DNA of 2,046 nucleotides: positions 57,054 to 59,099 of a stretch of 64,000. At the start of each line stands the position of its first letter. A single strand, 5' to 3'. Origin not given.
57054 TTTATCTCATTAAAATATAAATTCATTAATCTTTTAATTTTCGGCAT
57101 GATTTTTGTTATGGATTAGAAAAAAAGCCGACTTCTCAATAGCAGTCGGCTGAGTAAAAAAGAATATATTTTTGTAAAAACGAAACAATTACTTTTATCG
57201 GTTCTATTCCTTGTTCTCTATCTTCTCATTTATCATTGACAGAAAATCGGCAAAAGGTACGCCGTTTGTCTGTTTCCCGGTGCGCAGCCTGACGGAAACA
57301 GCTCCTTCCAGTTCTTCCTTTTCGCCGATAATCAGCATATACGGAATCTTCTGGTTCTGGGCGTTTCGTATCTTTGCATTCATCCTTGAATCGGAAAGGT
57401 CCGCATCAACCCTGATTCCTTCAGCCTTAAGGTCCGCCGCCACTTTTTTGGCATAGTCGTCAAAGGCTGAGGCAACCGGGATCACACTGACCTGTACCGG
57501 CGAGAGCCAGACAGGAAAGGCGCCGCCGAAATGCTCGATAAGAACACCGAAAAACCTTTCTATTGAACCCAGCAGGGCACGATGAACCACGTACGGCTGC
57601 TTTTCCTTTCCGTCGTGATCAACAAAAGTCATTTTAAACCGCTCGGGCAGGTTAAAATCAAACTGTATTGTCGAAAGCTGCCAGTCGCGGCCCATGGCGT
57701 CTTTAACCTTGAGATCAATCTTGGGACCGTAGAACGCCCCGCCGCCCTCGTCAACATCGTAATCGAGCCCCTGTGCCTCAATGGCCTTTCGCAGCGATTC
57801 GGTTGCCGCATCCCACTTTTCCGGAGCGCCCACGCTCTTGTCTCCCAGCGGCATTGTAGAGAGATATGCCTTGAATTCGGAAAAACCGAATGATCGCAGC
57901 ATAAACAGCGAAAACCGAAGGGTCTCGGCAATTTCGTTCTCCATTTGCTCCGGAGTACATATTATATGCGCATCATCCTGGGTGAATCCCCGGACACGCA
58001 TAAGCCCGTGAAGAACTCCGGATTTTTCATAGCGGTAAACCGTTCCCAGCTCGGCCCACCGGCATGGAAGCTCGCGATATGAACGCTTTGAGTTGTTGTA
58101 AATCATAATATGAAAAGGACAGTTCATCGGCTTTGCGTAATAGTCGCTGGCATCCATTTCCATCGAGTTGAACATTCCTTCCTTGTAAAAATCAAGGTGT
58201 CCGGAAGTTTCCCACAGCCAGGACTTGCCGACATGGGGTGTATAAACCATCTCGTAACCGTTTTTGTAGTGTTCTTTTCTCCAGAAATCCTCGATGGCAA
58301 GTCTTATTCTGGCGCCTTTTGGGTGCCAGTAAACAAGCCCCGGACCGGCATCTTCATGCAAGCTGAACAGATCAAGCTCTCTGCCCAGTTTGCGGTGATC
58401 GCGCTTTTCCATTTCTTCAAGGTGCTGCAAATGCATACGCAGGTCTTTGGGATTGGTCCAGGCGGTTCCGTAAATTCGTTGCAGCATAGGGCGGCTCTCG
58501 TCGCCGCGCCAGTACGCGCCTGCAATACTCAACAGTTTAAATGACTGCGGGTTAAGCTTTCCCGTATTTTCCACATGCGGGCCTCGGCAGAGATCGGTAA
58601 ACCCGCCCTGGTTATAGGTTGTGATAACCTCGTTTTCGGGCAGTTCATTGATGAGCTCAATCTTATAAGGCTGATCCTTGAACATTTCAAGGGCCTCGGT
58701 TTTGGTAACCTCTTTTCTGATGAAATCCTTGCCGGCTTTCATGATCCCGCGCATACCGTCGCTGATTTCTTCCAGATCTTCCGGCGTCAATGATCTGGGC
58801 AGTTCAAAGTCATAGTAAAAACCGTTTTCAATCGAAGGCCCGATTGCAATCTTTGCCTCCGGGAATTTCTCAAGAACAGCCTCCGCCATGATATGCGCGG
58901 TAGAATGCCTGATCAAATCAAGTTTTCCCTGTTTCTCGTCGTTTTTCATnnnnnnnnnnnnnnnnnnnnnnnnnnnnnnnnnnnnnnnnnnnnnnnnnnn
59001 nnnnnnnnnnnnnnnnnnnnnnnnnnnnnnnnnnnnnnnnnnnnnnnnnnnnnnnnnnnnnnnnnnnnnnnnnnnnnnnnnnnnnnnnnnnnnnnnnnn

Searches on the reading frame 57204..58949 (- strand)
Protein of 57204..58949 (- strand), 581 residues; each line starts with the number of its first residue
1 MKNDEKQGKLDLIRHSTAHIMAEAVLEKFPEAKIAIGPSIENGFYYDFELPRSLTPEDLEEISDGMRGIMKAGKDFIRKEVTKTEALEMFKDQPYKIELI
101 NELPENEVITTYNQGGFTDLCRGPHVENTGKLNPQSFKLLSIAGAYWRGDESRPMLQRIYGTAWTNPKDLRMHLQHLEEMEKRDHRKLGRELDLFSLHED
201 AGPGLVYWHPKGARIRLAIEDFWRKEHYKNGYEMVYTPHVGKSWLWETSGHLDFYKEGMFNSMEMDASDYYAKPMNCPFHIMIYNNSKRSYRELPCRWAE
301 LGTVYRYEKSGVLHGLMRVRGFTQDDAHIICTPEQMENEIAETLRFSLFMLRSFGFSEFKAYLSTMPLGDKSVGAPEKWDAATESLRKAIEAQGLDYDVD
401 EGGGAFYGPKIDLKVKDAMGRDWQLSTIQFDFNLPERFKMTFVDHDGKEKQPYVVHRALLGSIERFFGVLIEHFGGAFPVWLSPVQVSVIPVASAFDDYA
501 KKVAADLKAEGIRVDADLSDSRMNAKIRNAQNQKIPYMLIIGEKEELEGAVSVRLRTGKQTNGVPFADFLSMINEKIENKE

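Call 5: search_protein_families(library=pfam, proteins=[window:57204-58949:-])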
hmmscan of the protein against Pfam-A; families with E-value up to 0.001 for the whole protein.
window:57204-58949:- (581 aa): 3 families
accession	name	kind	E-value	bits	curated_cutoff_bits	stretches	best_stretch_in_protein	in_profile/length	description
PF00587.30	tRNA-synt_2b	-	4.7e-45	154.3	29.3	1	267-474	8-179/179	tRNA synthetase class II core domain (G, H, P, S and T)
PF03129.25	HGTP_anticodon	-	1.6e-25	89.5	21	1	486-575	1-93/94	Anticodon binding domain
PF07973.19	tRNA_SAD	-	7.3e-14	51.9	24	1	109-160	1-44/44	Threonyl and Alanyl tRNA synthetase second additional domain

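Call 10: find_related_loci(query=window:57204-58949:-, collection=genome_contigs, flank=3000)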
Query window:57204-58949:- (581 aa) in genome_contigs; peptide patterns used: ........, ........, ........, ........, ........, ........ (x = any residue, [..] = any of these).
320 stretches matched a pattern; 296 encode a relative of the query (tblastn E <= 1e-3); the best 80 are kept; 80 distinct loci.
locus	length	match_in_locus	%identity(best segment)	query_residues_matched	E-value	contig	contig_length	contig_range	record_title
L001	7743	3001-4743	91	1-581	0e+0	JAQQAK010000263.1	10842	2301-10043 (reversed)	MAG: Spirochaetaceae bacterium isolate JB007 k141_381484, whole genome shotgun sequence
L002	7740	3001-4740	89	1-581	0e+0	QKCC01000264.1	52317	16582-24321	MAG: Spirochaetales bacterium isolate SZUA-414 scaffold_1006, whole genome shotgun sequence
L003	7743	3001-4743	88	1-581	0e+0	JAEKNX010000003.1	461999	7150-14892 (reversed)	MAG: Spirochaetales bacterium isolate bin_125 NODE_14_length_461999_cov_47.941728, whole genome shotgun sequence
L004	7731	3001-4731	86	4-580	0e+0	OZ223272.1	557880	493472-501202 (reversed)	MAG: Spirochaetia bacterium isolate 50ab941f-e521-41e2-bb97-00a459704a5b genome assembly, chromosome: 9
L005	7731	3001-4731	85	4-580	0e+0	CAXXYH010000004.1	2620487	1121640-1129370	MAG: Spirochaetia bacterium isolate 3f6413ad-2fe3-400d-aa3f-8d8018634007 genome assembly, contig: contig_4, whole genome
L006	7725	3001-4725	80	5-581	0e+0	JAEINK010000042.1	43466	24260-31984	MAG: Spirochaetales bacterium isolate MAG2 NODE_758_length_43466_cov_24.010394, whole genome shotgun sequence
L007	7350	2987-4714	76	4-581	0e+0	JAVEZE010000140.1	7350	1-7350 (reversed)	MAG: Spirochaetia bacterium isolate BF4_58 NODE_34460_length_7350_cov_3.950851_Biofilm4, whole genome shotgun sequence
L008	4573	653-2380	75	4-581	0e+0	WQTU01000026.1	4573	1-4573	MAG: Spirochaetes bacterium isolate Cu122P1bin9 JGI20163J26743_11533364, whole genome shotgun sequence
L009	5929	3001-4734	75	2-581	0e+0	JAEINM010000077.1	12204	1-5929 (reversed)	MAG: Spirochaetaceae bacterium isolate MAG4 NODE_2650_length_12204_cov_3.234188, whole genome shotgun sequence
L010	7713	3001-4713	75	9-581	0e+0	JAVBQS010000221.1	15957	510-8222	MAG: Spirochaetia bacterium isolate EPI_MAG_00173 c_000006351142, whole genome shotgun sequence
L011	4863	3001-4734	75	2-581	0e+0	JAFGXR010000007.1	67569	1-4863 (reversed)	MAG: Spirochaetales bacterium isolate ZodW_Metabat.41 k87_403565, whole genome shotgun sequence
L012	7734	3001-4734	74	2-581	0e+0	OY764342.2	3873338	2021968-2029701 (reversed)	MAG: Spirochaetia bacterium isolate 9506cec9-e293-4340-b26d-6248213b6694 genome assembly, chromosome: 1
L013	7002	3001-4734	74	2-581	0e+0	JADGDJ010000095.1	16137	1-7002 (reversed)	MAG: Spirochaetaceae bacterium isolate BB7 NODE_3370_length_16137_cov_3.340940, whole genome shotgun sequence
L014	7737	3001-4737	74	2-581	0e+0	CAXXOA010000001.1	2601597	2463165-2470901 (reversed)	MAG: Oceanispirochaeta sp. isolate e4e86e68-3d71-4051-a5c4-061fe725b7fb genome assembly, contig: contig_1, whole genome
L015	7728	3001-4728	75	4-581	0e+0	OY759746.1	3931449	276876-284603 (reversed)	MAG: Spirochaetia bacterium isolate 37a8ee1d-4d30-4a0d-bbf4-d03c19003557 genome assembly, chromosome: 1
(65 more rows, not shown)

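Call 11: find_encoding_contigs(protein=window:57204-58949:-, flank=5000, max_places=6)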
Protein window:57204-58949:- (581 aa): no gene with exactly this product is on record in the collection.

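Call 41: search_solved_structures(query=window:57204-58949:-, max_evalue=1e-20, show_alignments=1)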
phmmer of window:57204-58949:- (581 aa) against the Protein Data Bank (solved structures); distinct sequences matched with E-value up to 1e-20: 23.
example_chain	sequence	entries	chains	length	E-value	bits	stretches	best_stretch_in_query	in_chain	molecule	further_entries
1nyq_A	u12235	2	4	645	1.1e-163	549.5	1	9-570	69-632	threonyl-tRNA synthetase 1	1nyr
1qf6_A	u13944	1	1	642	4.1e-159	534.4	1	9-578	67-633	THREONYL-TRNA SYNTHETASE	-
6vu9_A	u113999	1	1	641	1.4e-158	532.6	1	9-572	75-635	Threonine--tRNA ligase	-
6l2p_A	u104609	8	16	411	4.6e-110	372.5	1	183-579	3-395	Threonine--tRNA ligase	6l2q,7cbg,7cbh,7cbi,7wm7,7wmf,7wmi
4hwo_A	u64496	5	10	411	1.4e-108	367.6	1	183-578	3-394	Threonine--tRNA ligase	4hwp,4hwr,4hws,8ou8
4p3o_A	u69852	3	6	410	1.7e-108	367.3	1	183-578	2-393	Threonine--tRNA ligase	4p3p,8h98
1evk_A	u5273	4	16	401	2.4e-108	366.8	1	183-578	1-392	THREONYL-TRNA SYNTHETASE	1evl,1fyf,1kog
8wij_B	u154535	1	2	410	3.2e-108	366.4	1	183-578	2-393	Threonine--tRNA ligase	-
8h99_A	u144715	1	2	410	6e-108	365.5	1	183-578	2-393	Threonine--tRNA ligase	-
8wih_A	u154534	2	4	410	1.1e-107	364.6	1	183-578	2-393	Threonine--tRNA ligase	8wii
8wia_A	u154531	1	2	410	1.1e-107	364.6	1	183-578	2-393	Threonine--tRNA ligase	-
8qic_A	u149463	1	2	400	1.3e-107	364.4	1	184-578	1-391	Threonine--tRNA ligase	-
8h9c_A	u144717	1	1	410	2.9e-107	363.2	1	183-578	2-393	Threonine--tRNA ligase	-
8h9a_A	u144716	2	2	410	2.9e-107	363.2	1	183-578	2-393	Threonine--tRNA ligase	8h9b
8wig_A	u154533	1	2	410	7.7e-107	361.8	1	183-578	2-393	Threonine--tRNA ligase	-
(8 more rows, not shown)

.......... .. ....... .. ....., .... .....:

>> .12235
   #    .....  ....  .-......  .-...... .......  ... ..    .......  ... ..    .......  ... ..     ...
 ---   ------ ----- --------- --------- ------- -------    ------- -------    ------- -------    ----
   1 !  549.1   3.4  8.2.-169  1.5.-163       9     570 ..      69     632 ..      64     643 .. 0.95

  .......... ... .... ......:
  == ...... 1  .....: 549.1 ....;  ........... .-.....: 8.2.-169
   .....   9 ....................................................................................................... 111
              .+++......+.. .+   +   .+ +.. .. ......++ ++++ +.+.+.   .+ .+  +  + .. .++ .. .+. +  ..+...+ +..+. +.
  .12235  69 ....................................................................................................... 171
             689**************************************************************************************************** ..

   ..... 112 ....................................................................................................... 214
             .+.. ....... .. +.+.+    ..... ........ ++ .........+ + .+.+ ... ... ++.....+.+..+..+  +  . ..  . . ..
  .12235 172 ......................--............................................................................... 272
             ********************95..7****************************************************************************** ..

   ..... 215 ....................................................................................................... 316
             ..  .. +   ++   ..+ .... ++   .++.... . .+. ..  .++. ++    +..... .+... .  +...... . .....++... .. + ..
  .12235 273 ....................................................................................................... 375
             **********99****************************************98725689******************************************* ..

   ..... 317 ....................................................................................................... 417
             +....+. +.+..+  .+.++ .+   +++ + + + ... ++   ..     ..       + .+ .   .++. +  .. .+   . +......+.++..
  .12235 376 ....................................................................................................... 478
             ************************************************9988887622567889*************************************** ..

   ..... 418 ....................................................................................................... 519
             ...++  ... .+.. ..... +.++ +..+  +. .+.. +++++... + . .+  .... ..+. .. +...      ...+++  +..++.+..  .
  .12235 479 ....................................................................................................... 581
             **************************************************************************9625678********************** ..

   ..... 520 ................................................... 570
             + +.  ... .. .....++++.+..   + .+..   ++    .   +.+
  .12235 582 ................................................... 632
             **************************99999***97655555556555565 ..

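Call 42: search_protein_families(library=ncbifam, proteins=[window:57204-58949:-])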
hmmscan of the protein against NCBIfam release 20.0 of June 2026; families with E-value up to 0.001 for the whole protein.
window:57204-58949:- (581 aa): 14 families
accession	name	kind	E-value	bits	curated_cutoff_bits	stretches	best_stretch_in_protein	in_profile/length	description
TIGR00418.1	thrS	equivalog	1.6e-221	737.2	383.65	1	14-576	1-564/565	threonine--tRNA ligase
NF003068.0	PRK03991.1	equivalog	1.7e-60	205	484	1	179-579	193-594/613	threonine--tRNA ligase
NF006625.0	PRK09194.1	equivalog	3.2e-20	72.6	558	2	201-328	35-161/559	proline--tRNA ligase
TIGR00442.1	hisS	equivalog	1.3e-17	64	286.75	2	483-561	323-402/406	histidine--tRNA ligase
NF008979.1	PRK12325.1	exception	1.3e-17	63.9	550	2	202-329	36-162/437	proline--tRNA ligase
NF011500.0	PRK14938.1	equivalog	1.7e-17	63.4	362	1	477-562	267-352/387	Ser-tRNA(Thr) hydrolase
TIGR00408.1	proS_fam_I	equivalog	4.1e-15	55.7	437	1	433-579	230-383/475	proline--tRNA ligase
TIGR00409.1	proS_fam_II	equivalog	4.2e-13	49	306.7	2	202-329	36-162/568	proline--tRNA ligase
NF003211.1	PRK04173.1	equivalog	7.5e-13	48.1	312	1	284-565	177-446/454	glycine--tRNA ligase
TIGR00389.1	glyS_dimeric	equivalog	4.8e-12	45.2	243.3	0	478-575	465-563/565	glycine--tRNA ligase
TIGR00414.1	serS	equivalog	1.2e-07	31.1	301.65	1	173-352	130-312/418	serine--tRNA ligase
NF009085.0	PRK12420.1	equivalog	9.4e-07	28.5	540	1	485-561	339-414/426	histidine--tRNA ligase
NF040865.1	a_tRNA_ed_AlaXM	equivalog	0.00013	21.8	300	1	15-132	98-211/234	alanyl-tRNA editing protein AlaXM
NF002120.0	PRK00960.1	equivalog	0.00094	17.8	611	0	273-347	314-388/518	serine--tRNA ligase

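Call 60: search_protein_representatives(protein=window:57204-58949:-)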
Query: 581 residues. Proteins with E-value up to 0.001 (for the whole library): 24659; up to 1e-10: 13802; up to 1e-30: 3811. The best 150 are listed.
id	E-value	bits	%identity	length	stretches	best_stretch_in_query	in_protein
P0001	5.2e-205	699.2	54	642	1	11-575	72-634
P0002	1.2e-197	674.9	51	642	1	4-580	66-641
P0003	1.3e-190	651.7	52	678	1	5-558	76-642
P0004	8.7e-189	645.7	53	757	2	197-559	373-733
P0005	5.9e-186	636.3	50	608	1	10-555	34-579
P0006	2.1e-183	627.9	53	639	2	9-441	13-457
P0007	1.0e-176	605.8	47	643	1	5-573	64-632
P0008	2.2e-176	604.7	50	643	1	6-581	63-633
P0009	1.9e-174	598.3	49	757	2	198-572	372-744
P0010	7.2e-173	593.1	49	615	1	10-578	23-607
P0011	3.2e-171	587.6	50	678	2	117-573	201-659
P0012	3.1e-170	584.4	52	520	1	8-514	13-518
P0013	3.6e-168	577.6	48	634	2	267-579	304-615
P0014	4.3e-166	570.7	47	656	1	10-579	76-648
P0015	3.2e-165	567.8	48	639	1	4-580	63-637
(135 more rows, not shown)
